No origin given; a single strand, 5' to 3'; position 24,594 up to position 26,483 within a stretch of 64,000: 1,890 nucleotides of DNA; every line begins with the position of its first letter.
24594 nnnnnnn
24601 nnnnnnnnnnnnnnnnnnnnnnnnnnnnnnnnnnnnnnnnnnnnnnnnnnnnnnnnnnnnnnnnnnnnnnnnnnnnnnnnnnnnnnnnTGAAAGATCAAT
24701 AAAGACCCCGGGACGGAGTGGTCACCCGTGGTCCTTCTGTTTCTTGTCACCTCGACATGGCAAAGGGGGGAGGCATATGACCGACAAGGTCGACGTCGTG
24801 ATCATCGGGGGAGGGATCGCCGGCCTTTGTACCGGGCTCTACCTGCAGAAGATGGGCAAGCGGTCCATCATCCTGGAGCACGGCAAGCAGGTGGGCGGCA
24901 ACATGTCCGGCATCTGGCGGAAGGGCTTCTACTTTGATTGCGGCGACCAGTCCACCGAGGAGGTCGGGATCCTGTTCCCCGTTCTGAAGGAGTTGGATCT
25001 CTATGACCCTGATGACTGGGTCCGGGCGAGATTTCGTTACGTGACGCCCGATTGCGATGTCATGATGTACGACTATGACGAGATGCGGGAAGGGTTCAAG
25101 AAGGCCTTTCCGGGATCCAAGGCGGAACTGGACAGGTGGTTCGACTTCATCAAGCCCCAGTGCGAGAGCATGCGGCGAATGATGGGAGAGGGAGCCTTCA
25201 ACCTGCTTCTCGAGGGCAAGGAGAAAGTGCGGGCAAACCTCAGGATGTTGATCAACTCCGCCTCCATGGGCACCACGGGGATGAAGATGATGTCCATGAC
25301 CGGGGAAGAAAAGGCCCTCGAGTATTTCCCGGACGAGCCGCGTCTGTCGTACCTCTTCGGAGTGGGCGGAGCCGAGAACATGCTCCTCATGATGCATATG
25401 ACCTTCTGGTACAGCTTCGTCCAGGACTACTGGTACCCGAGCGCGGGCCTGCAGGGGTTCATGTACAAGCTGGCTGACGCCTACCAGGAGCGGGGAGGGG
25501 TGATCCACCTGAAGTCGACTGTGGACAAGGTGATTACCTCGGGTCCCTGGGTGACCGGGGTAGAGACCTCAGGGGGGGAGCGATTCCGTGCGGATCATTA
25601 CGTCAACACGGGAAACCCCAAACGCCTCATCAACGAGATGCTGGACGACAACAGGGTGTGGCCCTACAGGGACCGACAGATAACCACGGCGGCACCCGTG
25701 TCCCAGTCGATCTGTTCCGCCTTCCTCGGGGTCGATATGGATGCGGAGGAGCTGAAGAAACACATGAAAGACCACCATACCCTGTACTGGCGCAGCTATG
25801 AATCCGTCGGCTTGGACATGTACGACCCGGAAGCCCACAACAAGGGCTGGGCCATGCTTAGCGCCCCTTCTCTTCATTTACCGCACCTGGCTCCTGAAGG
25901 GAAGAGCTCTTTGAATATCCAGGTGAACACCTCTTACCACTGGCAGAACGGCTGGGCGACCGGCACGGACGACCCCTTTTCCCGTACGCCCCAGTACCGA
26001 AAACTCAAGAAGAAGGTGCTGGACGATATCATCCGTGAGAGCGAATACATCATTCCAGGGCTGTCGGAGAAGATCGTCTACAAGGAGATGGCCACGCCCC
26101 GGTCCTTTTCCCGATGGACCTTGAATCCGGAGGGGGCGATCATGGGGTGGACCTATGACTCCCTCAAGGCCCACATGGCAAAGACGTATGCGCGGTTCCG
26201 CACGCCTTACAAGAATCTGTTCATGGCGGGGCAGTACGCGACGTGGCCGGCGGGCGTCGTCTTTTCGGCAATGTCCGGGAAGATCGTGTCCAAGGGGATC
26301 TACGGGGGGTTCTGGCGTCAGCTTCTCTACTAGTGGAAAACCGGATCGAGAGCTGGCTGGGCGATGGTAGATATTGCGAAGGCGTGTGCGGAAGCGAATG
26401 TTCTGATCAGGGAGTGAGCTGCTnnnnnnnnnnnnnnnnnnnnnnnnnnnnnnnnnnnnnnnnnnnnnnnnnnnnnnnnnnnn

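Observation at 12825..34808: Paralog swarm: eight CrtI-family genes plus GGR-like reductases within 22 kb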

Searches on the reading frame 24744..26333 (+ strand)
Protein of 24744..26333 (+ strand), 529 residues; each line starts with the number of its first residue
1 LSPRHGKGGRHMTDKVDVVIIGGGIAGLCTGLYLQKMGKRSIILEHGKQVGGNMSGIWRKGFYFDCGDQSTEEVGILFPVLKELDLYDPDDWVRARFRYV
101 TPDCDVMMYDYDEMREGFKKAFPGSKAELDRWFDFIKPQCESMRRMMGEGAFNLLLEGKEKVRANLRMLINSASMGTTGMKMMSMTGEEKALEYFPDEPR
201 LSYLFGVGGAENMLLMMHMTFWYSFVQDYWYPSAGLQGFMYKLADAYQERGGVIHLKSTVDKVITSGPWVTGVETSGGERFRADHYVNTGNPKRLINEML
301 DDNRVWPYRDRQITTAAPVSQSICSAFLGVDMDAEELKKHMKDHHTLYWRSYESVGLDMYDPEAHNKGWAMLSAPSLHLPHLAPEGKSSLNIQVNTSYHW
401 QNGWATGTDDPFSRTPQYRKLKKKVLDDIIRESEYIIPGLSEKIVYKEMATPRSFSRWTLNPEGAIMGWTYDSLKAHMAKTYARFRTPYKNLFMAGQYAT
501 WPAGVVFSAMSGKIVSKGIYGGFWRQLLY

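Call 4: search_protein_families(library=pfam, proteins=[window:24744-26333:+], max_evalue=0.001)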
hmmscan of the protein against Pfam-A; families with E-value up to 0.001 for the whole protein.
window:24744-26333:+ (529 aa): 7 families
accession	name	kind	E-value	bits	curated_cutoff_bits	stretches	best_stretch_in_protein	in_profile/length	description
PF01593.30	Amino_oxidase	-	1.7e-15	57.7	19.8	1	25-515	1-438/443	Flavin containing amine oxidoreductase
PF01266.30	DAO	-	2e-15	57.6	27.9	1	17-320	1-235/353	FAD dependent oxidoreductase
PF13450.12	NAD_binding_8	-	2e-09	38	21.9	1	20-69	1-50/68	NAD(P)-binding Rossmann-like domain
PF12831.13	FAD_oxidored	-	5.4e-07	29.7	27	1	17-59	1-43/416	FAD dependent oxidoreductase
PF00890.30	FAD_binding_2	-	7.5e-07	29.1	20.4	1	17-53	1-37/414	FAD binding domain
PF01494.25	FAD_binding_3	-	0.00035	20.3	22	1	15-46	1-32/349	FAD binding domain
PF03486.20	HI0933_like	-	0.0004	20.3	50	0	17-52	2-37/244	HI0933-like protein Rossmann domain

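Call 10: search_protein_families(library=ncbifam, proteins=[window:24777-26333:+], max_evalue=0.00001)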
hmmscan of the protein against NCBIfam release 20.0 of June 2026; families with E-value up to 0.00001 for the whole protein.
window:24777-26333:+ (518 aa): 18 families
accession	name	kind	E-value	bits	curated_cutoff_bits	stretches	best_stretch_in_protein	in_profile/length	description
TIGR02734.1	crtI_fam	subfamily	3.2e-29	102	238.1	2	218-509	210-489/504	phytoene desaturase family protein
TIGR02730.1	carot_isom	equivalog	1.2e-24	87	586.9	1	208-504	211-484/493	carotenoid isomerase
NF058655.1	CrtID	equivalog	1.5e-23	83.4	640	1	7-505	1-478/478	bifunctional phytoene desaturase/3,4-desaturase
TIGR02733.1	desat_CrtD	equivalog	1.9e-23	82.9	549.7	2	223-498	229-481/492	C-3',4' desaturase CrtD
NF045637.1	carotdesatCrtDProt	equivalog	1.5e-20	73.2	580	1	169-508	160-482/485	1-hydroxycarotenoid 3,4-desaturase CrtD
NF045689.1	BCarotKetCrtO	equivalog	8.6e-14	51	1000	1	223-503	240-530/563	beta-carotene ketolase CrtO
NF005560.0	PRK07233.1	equivalog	7e-12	44.9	252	1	7-50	3-46/435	hypothetical protein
TIGR03467.1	HpnE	equivalog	8.9e-11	41.7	283.05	0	7-54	1-50/430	hydroxysqualene dehydroxylase HpnE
NF005548.0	PRK07208.1-4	equivalog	3.1e-09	36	389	1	3-57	2-56/488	hypothetical protein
TIGR00562.1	proto_IX_ox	equivalog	1.5e-08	33.6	97.85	1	4-73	2-74/470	protoporphyrinogen oxidase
NF042421.1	hydcarot_desat_CrtD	equivalog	9.5e-08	30.9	500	0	7-57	4-54/487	1-hydroxycarotenoid 3,4-desaturase CrtD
NF008845.0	PRK11883.1-5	equivalog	2.4e-07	29.4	560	0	3-59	3-65/468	protoporphyrinogen oxidase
NF005545.0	PRK07208.1-1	equivalog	6.1e-07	28.2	451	1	2-57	5-61/504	hypothetical protein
NF040505.1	ArsO_flavin_mono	equivalog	1.2e-06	28.3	425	1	5-56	1-52/346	ArsO family NAD(P)H-dependent flavin-containing monooxygenase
NF009478.0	PRK12844.1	equivalog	2.4e-06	26.1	789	1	3-42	7-46/559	3-ketosteroid-delta-1-dehydrogenase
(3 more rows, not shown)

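Call 35: search_solved_structures(query=window:24777-26333:+, max_evalue=0.001)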
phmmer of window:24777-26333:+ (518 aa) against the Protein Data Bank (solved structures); distinct sequences matched with E-value up to 0.001: 5.
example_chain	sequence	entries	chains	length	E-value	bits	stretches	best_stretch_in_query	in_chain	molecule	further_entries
4rep_A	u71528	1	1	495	1.9e-07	33.9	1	7-503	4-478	Gamma-carotene desaturase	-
4dgk_A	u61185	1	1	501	3.1e-07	33.2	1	8-450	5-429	Phytoene dehydrogenase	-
3nlc_A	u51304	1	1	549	0.00028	23.4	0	8-50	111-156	Uncharacterized protein VP0956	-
6hk1_A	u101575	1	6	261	0.00049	22.6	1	4-55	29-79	Thiazole synthase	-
7rk0_A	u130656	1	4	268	0.00089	21.7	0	5-54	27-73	Thiamine thiazole synthase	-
